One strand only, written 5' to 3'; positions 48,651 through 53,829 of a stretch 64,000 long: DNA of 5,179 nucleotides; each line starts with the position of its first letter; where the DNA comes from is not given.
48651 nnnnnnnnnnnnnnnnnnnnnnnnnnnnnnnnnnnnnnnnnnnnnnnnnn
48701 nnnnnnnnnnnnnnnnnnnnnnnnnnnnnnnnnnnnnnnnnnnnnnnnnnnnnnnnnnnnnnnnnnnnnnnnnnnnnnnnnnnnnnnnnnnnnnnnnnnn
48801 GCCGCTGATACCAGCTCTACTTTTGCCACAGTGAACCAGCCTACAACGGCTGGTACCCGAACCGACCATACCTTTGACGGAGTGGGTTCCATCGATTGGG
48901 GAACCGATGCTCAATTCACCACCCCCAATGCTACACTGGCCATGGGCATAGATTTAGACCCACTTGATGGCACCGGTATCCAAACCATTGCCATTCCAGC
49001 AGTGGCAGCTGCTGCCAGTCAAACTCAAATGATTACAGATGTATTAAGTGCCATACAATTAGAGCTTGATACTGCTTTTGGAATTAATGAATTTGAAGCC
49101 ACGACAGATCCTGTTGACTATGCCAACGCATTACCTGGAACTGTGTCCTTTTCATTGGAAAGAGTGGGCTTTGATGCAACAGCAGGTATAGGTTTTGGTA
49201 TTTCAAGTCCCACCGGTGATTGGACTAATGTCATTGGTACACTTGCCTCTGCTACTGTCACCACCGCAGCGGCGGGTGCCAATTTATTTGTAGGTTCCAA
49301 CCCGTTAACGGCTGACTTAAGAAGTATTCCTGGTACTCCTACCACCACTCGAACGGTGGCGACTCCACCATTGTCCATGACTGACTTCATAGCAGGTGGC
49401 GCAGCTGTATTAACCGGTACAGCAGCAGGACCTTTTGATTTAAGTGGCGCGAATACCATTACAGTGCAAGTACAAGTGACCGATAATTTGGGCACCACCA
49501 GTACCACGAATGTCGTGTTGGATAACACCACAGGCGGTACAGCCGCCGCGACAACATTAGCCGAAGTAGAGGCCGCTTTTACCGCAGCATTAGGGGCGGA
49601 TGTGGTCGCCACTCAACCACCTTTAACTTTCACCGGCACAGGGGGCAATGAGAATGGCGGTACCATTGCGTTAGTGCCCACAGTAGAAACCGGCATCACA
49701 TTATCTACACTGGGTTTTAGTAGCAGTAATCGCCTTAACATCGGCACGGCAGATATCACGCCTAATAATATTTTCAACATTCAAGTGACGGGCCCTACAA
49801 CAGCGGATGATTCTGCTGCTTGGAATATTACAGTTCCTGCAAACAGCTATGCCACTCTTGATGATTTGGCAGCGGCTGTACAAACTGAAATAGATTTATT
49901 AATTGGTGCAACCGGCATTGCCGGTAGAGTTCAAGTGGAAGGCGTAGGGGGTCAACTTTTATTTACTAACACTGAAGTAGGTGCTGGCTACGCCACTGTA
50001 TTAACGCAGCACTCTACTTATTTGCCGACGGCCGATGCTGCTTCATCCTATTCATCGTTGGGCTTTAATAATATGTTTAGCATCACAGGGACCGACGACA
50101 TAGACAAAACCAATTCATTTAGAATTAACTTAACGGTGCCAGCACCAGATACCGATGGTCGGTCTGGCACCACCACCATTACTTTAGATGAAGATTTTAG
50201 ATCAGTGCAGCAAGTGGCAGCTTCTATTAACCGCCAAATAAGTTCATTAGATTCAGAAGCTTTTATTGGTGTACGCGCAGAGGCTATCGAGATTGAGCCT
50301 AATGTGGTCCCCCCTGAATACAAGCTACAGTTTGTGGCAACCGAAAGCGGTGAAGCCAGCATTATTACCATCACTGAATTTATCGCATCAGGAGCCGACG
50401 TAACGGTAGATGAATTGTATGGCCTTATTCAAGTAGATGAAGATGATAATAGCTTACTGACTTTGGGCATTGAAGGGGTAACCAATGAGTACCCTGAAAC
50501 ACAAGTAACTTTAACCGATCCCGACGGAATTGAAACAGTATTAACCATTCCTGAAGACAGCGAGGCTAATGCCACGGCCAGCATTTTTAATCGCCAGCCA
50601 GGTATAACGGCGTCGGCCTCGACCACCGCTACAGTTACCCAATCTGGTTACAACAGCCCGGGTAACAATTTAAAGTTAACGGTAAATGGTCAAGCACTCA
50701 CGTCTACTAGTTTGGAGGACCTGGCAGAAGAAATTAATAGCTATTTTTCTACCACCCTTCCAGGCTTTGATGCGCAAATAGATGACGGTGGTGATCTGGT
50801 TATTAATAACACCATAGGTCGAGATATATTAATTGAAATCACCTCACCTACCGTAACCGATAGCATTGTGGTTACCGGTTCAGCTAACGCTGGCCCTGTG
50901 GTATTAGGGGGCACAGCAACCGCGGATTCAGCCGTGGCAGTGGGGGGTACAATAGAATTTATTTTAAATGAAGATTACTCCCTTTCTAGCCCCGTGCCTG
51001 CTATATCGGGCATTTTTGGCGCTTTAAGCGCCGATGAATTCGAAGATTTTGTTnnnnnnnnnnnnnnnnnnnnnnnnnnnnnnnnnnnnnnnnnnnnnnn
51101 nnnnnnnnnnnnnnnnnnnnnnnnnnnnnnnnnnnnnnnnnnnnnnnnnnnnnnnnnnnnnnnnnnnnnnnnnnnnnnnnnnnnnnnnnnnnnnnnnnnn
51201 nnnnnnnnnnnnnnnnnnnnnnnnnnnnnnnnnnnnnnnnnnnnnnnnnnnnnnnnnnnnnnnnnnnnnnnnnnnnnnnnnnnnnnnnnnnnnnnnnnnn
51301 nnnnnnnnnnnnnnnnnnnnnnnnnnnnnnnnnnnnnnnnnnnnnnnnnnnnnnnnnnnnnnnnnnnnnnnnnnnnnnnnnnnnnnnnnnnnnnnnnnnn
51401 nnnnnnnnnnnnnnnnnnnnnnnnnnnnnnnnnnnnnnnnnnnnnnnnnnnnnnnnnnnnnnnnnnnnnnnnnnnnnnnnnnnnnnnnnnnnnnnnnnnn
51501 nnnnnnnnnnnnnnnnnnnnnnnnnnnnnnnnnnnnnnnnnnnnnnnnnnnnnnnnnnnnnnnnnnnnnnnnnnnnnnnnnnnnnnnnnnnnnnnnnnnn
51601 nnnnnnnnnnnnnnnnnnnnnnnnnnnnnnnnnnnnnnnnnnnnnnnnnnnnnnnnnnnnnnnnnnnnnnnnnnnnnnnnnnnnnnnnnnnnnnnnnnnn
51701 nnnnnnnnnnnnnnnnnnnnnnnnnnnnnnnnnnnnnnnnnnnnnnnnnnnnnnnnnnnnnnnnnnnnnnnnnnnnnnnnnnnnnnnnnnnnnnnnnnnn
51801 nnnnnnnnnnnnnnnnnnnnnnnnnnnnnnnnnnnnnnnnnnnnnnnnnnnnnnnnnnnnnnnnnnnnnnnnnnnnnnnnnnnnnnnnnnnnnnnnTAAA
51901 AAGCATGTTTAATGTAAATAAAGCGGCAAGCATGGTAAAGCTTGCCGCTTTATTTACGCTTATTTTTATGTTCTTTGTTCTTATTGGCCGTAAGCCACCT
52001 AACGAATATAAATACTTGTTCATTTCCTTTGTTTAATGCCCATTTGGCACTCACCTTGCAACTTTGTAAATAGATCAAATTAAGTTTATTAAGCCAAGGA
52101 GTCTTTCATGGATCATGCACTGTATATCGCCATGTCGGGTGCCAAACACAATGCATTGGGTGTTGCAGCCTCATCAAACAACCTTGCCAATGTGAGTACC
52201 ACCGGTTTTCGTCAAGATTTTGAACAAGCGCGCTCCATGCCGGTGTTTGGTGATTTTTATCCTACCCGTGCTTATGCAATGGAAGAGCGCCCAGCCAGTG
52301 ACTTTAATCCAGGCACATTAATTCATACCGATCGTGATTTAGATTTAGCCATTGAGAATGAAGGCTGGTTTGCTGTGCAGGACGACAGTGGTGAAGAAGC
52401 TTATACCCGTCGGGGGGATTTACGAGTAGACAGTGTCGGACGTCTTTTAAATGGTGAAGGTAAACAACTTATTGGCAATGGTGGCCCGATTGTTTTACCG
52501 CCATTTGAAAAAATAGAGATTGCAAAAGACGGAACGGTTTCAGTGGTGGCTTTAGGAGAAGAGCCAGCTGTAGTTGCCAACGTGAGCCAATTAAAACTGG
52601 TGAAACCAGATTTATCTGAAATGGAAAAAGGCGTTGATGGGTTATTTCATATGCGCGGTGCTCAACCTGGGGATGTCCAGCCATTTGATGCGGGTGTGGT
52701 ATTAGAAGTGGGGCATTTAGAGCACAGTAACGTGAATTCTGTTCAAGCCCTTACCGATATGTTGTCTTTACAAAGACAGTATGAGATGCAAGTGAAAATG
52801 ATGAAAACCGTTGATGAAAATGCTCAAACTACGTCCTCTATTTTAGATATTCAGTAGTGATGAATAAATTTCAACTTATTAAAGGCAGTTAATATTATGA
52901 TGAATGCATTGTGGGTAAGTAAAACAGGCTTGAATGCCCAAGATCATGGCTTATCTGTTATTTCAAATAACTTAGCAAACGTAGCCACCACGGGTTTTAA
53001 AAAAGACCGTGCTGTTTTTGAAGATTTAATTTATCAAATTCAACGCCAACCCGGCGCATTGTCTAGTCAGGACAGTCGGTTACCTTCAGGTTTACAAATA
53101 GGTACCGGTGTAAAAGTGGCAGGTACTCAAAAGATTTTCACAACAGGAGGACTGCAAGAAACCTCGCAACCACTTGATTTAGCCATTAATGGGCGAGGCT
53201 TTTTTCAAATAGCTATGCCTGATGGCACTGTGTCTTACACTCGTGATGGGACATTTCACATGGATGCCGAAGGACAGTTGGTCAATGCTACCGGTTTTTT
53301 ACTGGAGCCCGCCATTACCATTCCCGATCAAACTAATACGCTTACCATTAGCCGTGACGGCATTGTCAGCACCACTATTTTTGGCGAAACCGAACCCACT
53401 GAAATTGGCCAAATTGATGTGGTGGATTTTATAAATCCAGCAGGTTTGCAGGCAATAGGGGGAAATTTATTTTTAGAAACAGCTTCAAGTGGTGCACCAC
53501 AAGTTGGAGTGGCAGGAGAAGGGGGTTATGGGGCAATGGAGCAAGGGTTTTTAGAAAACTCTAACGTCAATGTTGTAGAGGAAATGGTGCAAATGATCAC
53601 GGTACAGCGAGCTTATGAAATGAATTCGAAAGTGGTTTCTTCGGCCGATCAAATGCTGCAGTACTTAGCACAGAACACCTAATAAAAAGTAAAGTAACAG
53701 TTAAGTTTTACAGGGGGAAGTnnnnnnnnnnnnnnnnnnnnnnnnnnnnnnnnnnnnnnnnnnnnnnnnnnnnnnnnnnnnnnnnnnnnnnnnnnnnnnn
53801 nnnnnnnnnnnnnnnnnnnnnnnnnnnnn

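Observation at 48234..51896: Giant 1220-aa flagellar hook protein with a ~780-aa multi-domain insertion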

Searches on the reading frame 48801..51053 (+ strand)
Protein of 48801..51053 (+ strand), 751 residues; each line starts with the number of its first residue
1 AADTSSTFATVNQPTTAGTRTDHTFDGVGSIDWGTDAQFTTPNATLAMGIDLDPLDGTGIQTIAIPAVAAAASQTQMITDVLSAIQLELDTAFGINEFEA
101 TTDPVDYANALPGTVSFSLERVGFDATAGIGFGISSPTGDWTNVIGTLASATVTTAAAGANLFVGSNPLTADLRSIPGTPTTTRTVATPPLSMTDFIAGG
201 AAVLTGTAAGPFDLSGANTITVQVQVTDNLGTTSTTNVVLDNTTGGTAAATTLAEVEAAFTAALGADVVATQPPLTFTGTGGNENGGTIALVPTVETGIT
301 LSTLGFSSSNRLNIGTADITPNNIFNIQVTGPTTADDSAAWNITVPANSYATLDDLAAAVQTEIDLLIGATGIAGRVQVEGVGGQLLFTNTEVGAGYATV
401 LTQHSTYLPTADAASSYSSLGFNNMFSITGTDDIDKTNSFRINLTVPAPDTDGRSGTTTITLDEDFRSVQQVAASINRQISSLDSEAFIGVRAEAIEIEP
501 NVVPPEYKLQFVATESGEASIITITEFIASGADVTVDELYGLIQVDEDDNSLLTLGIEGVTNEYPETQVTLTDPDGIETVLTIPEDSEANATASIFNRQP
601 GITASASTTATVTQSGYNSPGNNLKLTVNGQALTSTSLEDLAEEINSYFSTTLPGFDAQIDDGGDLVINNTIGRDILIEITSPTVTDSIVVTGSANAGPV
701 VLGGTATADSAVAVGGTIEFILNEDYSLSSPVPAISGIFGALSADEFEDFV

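Call 58: predict_structure(alignment_id=A2)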
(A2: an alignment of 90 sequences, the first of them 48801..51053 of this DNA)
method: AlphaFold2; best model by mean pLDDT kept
length: 751 residues; sequences in the alignment: 90
mean_pLDDT: 86.4   pTM: 0.54
mean pLDDT of the five models: 86.4, 85.9, 85.2, 80.7, 78.1
residues with pLDDT >= 90: 341; 70-90: 354; 50-70: 44; < 50: 12
segments of 3 or more residues with pLDDT < 50: 558-562, 740-742
pLDDT, mean of each block of 10 residues (from residue 1): 71 88 94 92 94 92 96 93 96 92 82 89 89 93 94 93 86 81 93 86 89 93 87 89 90 92 89 91 82 93 90 84 93 87 94 96 90 91 94 86 82 90 91 75 73 77 89 91 77 88 86 78 84 81 85 64 68 89 83 87 89 90 89 91 92 92 93 89 87 78 79 83 83 56 57 48
secondary structure, 60 per line:
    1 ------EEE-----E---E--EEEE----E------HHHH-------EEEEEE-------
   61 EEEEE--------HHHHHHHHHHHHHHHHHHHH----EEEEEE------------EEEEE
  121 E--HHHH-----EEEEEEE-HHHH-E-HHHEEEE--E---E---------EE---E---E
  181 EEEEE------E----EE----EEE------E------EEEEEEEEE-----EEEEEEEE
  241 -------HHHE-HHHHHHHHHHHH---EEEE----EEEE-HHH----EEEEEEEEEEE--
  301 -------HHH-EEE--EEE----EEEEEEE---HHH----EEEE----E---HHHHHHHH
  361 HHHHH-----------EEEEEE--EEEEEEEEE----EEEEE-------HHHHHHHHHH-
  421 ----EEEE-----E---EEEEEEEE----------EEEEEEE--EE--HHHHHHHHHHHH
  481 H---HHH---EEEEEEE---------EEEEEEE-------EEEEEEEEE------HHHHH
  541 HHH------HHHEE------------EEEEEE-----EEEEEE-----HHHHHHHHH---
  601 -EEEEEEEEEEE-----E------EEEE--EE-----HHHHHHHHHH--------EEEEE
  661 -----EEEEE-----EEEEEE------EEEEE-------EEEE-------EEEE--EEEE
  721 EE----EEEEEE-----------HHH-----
elements in order (helices of 4 or more, strands of 3 or more residues): E7-9 E22-25 H37-40 E48-53 E61-65 H74-93 E98-103 E116-121 H124-127 E133-139 H141-144 E151-154 E180-185 E203-205 E219-227 E233-240 H253-264 E268-271 E276-279 E288-298 E312-314 E317-319 E324-330 E341-344 H353-365 E377-382 E385-393 E398-402 H410-419 E425-428 E438-445 E456-462 H469-481 E491-497 E507-513 E521-529 H536-543 E567-572 E578-583 H589-597 E602-612 E625-628 H638-647 E656-660 E666-670 E676-681 E688-692 E700-703 E711-714 E717-722 E727-732

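Call 61: fold_search(model_id=the predicted structure, library=pdb)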
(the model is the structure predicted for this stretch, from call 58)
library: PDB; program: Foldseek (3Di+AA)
matches with E <= 10: 498; with E <= 0.001: 6
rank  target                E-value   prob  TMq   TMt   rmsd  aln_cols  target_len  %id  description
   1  8erm_A                2.7e-08  1.00  0.19  0.65   3.6       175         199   24  Crystal structure of FliC D2/D3 domains from Pseudomonas aeruginosa PAO1 (released 2023-05-17)
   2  8erm_B                1.2e-07  1.00  0.19  0.63   3.6       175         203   24  Crystal structure of FliC D2/D3 domains from Pseudomonas aeruginosa PAO1 (released 2023-05-17)
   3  8sug_A                2.1e-06  1.00  0.19  0.28   3.9       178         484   25  Cryo-EM structure of the wild type P. aeruginosa flagellar filament (released 2023-06-14)
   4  9yh1_A1               1.0e-05  1.00  0.16  0.23   5.5       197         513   19  Structure of flagellin FlaB filament in H. pylori (released 2026-02-25)
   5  9ygu_A7               2.7e-05  1.00  0.15  0.21   7.1       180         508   20  Flagella filament structure in H. pylori composed of flagellin FlaA (released 2026-02-25)
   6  9gsx_Z                6.9e-05  0.85  0.12  0.14  41.5       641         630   10  Campylobacter hook-filament junction-cap complex (released 2025-04-09)
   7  8fvg_A                2.4e-03  1.00  0.10  0.15  11.8       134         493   19  Pseudomonas phage E217 contracted sheath (released 2023-07-26)
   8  9m6h_A                3.4e-03  0.95  0.12  0.19  17.5       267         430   11  structure of FliD-FliC at a 10:10 stoichiometry (released 2025-07-16)
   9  8h2i_bG               3.8e-03  0.14  0.09  0.12  29.2       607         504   10  Near-atomic structure of five-fold averaged PBCV-1 capsid (released 2022-11-16)
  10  5h5w_B                6.8e-03  0.92  0.11  0.34  17.4       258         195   15  Crystal structure of the flagellar cap protein FliD D2-D3 domains from Escherichia coli (released 2017-02-22)
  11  5h5v_A                6.8e-03  0.85  0.11  0.21  16.7       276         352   14  Crystal structure of the flagellar cap protein FliD D1-D2-D3 domains from Escherichia coli (released 2017-02-22)
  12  5h5w_A                1.0e-02  0.90  0.11  0.33  13.6       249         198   16  Crystal structure of the flagellar cap protein FliD D2-D3 domains from Escherichia coli (released 2017-02-22)
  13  9gsx_a                1.7e-02  0.11  0.09  0.11  33.8       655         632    8  Campylobacter hook-filament junction-cap complex (released 2025-04-09)
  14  3v10_B                1.9e-02  0.11  0.07  0.13  23.9       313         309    8  Crystal structure of the collagen binding domain of Erysipelothrix rhusiopathiae surface protein RspB (released 2012-10-24)
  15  9gsx_A                2.0e-02  0.10  0.07  0.08  33.6       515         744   10  Campylobacter hook-filament junction-cap complex (released 2025-04-09)
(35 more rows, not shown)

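Call 62: search_solved_structures(query=window:48801-51053:+, max_evalue=10, show_alignments=4)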
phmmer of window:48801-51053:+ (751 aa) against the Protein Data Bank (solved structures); distinct sequences matched with E-value up to 10: 0.

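Call 68: search_solved_structures(query=A2, max_evalue=10)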
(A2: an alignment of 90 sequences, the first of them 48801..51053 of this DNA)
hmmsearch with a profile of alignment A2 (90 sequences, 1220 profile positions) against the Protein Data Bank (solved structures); distinct sequences matched with E-value up to 10: 19.
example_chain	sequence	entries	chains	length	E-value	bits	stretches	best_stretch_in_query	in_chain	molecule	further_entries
9yee_Ce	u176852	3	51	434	3.6e-77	263.3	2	944-1220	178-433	Flagellar hook protein FlgE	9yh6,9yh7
8z5u_D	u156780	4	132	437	9e-75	255.4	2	943-1220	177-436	Flagellar hook protein FlgE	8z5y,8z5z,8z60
6jzt_A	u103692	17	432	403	1.5e-70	241.4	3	1070-1220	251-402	Flagellar hook protein FlgE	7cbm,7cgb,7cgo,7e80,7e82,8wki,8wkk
3a69_A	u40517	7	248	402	8.2e-70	239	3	1070-1220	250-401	Flagellar hook protein flgE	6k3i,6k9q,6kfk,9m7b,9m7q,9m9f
5jxl_A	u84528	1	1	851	2.3e-51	177.9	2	955-1220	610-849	flagellar hook protein FlgE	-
9wwj_L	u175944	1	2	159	5e-51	176.7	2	1101-1182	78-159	Flagellar hook protein FlgE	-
9yee_Ba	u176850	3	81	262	1.5e-38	135.4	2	8-123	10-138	Flagellar basal-body rod protein FlgG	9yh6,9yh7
1wlg_A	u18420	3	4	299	6e-38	133.4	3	1070-1187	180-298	Flagellar hook protein flgE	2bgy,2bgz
8z5u_A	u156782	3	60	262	2.1e-35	125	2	8-117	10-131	Flagellar basal-body rod protein FlgG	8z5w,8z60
5wrh_A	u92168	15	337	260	1.5e-34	122.2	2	5-123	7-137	Flagellar basal-body rod protein FlgG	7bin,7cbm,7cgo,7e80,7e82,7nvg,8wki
6jzr_A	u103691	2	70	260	2e-34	121.8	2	5-123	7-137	Flagellar basal-body rod protein FlgG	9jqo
6ndx_B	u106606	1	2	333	1.2e-29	105.9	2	81-163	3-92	Flagellar hook protein FlgE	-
5az4_A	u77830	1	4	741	2.1e-20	75.3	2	955-1187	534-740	Flagellar hook subunit protein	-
5npy_A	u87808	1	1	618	3.9e-16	61.2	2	1093-1215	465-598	Flagellar basal body protein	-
9wx3_D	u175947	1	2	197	1e-15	59.8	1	938-1104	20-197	Flagellar hook protein FlgE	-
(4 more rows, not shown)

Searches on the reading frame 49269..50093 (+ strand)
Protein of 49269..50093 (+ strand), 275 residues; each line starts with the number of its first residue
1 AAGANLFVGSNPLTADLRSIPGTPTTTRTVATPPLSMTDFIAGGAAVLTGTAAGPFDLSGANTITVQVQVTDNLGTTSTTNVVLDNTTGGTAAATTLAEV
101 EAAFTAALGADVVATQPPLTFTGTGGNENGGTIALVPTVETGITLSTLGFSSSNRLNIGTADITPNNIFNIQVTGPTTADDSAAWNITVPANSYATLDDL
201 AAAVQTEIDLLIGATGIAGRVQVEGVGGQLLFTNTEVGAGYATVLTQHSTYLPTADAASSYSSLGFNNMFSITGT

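Call 86: search_protein_representatives(protein=window:49269-50093:+)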
Query: 275 residues. Proteins with E-value up to 0.001 (for the whole library): 18; up to 1e-10: 12; up to 1e-30: 1. The best 18 are listed.
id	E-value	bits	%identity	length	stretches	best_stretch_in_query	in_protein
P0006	1.7e-111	388.4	61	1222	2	2-275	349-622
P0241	4.6e-30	121.7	39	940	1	26-275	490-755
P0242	5.5e-28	114.8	36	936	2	48-164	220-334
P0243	1.3e-27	113.6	38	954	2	47-160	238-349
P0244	3.3e-26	109.0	40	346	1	2-247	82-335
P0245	4.5e-23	98.8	40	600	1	39-200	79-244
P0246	1.4e-18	84.0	42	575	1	41-165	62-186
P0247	1.9e-18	83.6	39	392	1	2-209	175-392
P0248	3.9e-17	79.3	39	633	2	22-259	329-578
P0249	3.7e-15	72.8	53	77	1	165-240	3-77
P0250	2.2e-14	70.3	37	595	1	41-222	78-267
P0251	8.5e-12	61.8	38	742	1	38-164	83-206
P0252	1.5e-09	54.4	34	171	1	141-274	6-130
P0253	5.0e-08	49.5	31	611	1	25-196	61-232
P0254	8.3e-08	48.8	32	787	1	41-170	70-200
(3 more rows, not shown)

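Call 87: search_protein_families(library=pfam, proteins=[P0241, P0242, P0243, P0245, P0246, P0248, P0250, P0251, P0253, P0254], max_evalue=0.001)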
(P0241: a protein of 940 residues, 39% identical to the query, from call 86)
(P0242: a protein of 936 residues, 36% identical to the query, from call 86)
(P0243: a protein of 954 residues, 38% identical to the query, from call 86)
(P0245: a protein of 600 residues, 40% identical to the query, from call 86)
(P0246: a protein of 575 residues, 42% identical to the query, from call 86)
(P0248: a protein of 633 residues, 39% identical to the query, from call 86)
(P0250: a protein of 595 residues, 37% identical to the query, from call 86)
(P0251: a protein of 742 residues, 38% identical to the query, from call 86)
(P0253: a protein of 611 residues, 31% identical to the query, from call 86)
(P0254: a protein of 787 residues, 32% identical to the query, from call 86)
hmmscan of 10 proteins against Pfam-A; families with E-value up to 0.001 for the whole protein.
P0241 (940 aa): 0 families

P0242 (936 aa): 0 families

P0243 (954 aa): 0 families

P0245 (600 aa): 0 families

P0246 (575 aa): 0 families

P0248 (633 aa): 0 families

P0250 (595 aa): 0 families

P0251 (742 aa): 1 family
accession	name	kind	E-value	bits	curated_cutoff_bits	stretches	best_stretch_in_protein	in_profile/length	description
PF14524.12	Wzt_C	-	0.00054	20.4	30.4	0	229-263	75-111/143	Wzt C-terminal domain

P0253 (611 aa): 0 families

P0254 (787 aa): 1 family
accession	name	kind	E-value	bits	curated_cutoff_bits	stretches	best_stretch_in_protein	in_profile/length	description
PF00147.23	Fibrinogen_C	-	0.00011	22.5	22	1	628-650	25-47/221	Fibrinogen beta and gamma chains, C-terminal globular domain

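Call 89: list_cluster_members(proteins=[P0241, P0242, P0245, P0248, P0251, P0254])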
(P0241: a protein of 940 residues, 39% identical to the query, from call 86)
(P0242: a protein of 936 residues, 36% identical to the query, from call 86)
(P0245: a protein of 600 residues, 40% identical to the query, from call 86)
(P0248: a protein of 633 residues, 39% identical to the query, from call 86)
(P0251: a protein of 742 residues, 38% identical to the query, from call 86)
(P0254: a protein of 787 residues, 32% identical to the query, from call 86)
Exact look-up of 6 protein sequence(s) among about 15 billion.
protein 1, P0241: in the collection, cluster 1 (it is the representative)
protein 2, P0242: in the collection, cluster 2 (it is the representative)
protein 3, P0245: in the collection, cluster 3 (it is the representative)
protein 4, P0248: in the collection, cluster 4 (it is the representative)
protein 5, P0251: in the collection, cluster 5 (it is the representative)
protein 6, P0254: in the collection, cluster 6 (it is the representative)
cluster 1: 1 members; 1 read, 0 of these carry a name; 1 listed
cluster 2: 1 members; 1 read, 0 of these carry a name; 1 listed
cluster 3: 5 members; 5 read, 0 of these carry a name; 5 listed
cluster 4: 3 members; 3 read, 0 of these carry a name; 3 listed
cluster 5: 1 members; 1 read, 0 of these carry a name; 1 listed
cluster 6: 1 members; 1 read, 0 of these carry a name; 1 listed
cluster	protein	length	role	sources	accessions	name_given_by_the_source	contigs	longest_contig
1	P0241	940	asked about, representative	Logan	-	-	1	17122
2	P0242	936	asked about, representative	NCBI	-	-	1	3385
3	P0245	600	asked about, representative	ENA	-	-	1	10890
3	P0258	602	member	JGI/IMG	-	-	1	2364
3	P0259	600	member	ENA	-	-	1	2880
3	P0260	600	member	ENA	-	-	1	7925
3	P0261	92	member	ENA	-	-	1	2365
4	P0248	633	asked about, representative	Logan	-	-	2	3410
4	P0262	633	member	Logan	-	-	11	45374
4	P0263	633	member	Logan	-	-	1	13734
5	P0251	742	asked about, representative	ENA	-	-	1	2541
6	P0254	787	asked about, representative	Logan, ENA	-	-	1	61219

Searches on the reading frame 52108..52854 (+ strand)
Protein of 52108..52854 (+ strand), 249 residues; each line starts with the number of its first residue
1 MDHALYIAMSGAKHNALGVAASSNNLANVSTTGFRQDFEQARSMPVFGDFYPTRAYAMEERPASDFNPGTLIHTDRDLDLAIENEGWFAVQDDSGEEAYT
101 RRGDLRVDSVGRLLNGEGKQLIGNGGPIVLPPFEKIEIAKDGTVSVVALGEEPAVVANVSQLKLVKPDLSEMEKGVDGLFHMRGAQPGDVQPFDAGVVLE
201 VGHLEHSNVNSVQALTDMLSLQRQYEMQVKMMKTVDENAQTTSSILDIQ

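Call 10: search_protein_families(library=ncbifam, proteins=[window:52108-52854:+], max_evalue=0.00001)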
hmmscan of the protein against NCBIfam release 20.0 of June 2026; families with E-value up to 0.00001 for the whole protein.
window:52108-52854:+ (249 aa): 23 families
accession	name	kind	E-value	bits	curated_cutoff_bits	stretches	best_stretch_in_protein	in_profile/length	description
NF009280.2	PRK12640.1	subfamily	1.5e-99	332.5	210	1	1-248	1-245/246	flagellar basal body rod protein FlgF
TIGR02490.1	flgF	equivalog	3.9e-50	170.4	178.5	1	5-226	1-218/218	flagellar basal-body rod protein FlgF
TIGR03506.1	FlgEFG_subfam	subfamily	5.9e-47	161.1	70.25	2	4-121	2-121/351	flagellar hook-basal body complex protein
NF009281.1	PRK12641.1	equivalog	8.2e-44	150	260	1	1-248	1-250/252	flagellar basal-body rod protein FlgF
NF009283.0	PRK12643.1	equivalog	5.8e-40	137.5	421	1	1-184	1-183/209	flagellar basal body rod protein FlgF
TIGR02488.1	flgG_G_neg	equivalog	2e-34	119.3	252.75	1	65-244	78-257/259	flagellar basal-body rod protein FlgG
NF009331.1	PRK12689.1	equivalog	3.6e-33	114.8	347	1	1-240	1-242/252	flagellar basal-body rod protein FlgF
NF009332.0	PRK12690.1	equivalog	4.5e-31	108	288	1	1-242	1-232/239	flagellar hook-basal body complex protein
NF009456.0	PRK12816.1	equivalog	6.8e-24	84.9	416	1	66-241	81-258/264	flagellar basal body rod protein FlgG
NF009282.1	PRK12642.1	equivalog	8.3e-24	84.2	242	1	1-240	1-231/239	flagellar basal-body rod protein FlgF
NF009278.1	PRK12636.1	equivalog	3.4e-22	79.2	350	1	69-240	83-256/263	flagellar basal body rod protein FlgG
NF004243.1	PRK05682.2-2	equivalog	1.5e-21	76.9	801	1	7-123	9-126/420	flagellar hook protein FlgE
NF004238.1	PRK05682.1-1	equivalog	1e-19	71.2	400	1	7-123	5-123/414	flagellar hook protein FlgE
NF005286.1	PRK06803.1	equivalog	1.7e-18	66.9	467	1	6-123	4-118/402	flagellar hook protein FlgE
NF004242.0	PRK05682.2-1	equivalog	1.7e-16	60.1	365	1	3-123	5-129/422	flagellar hook protein FlgE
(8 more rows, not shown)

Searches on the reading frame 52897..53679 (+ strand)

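Call 10: search_protein_families(library=ncbifam, proteins=[window:52897-53679:+], max_evalue=0.00001)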
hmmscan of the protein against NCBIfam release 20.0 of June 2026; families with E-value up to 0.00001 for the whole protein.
window:52897-53679:+ (261 aa): 26 families (the best 25 are shown)
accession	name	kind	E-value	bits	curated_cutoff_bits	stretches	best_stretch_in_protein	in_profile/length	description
TIGR02488.1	flgG_G_neg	equivalog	1.7e-112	375.2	252.75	1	4-260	1-258/259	flagellar basal-body rod protein FlgG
NF009456.0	PRK12816.1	equivalog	1.5e-97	326.4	416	1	1-255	1-257/264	flagellar basal body rod protein FlgG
TIGR03506.1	FlgEFG_subfam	subfamily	1.4e-79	268.3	70.25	2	3-136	1-121/351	flagellar hook-basal body complex protein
NF009278.1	PRK12636.1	equivalog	2.8e-61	207.4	350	1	1-257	1-258/263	flagellar basal body rod protein FlgG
NF004238.1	PRK05682.1-1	equivalog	5.8e-60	203.7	400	2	10-134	8-119/414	flagellar hook protein FlgE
NF004241.1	PRK05682.1-5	equivalog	1.3e-59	202.5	469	2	1-133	1-132/446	flagellar hook protein FlgE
TIGR02489.1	flgE_epsilon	equivalog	1.6e-55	189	412.85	2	1-137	1-137/719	flagellar hook protein FlgE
TIGR02490.1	flgF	equivalog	1.5e-51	175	178.5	1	6-241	2-218/218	flagellar basal-body rod protein FlgF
NF004242.0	PRK05682.2-1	equivalog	2.5e-48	164.9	365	2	2-137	4-128/422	flagellar hook protein FlgE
NF009331.1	PRK12689.1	equivalog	3.8e-46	157.3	347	1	1-253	1-240/252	flagellar basal-body rod protein FlgF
NF004243.1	PRK05682.2-2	equivalog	3.9e-46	158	801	2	5-136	7-124/420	flagellar hook protein FlgE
NF005286.1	PRK06803.1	equivalog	1e-42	146.7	467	2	147-259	289-400/402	flagellar hook protein FlgE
NF009280.2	PRK12640.1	subfamily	5.5e-40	137.5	210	1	1-255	1-237/246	flagellar basal body rod protein FlgF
NF009332.0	PRK12690.1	equivalog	7.3e-40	136.8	288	1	16-255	16-230/239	flagellar hook-basal body complex protein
NF004240.1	PRK05682.1-4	equivalog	2.7e-38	132.5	472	2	7-136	5-125/443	flagellar hook protein FlgE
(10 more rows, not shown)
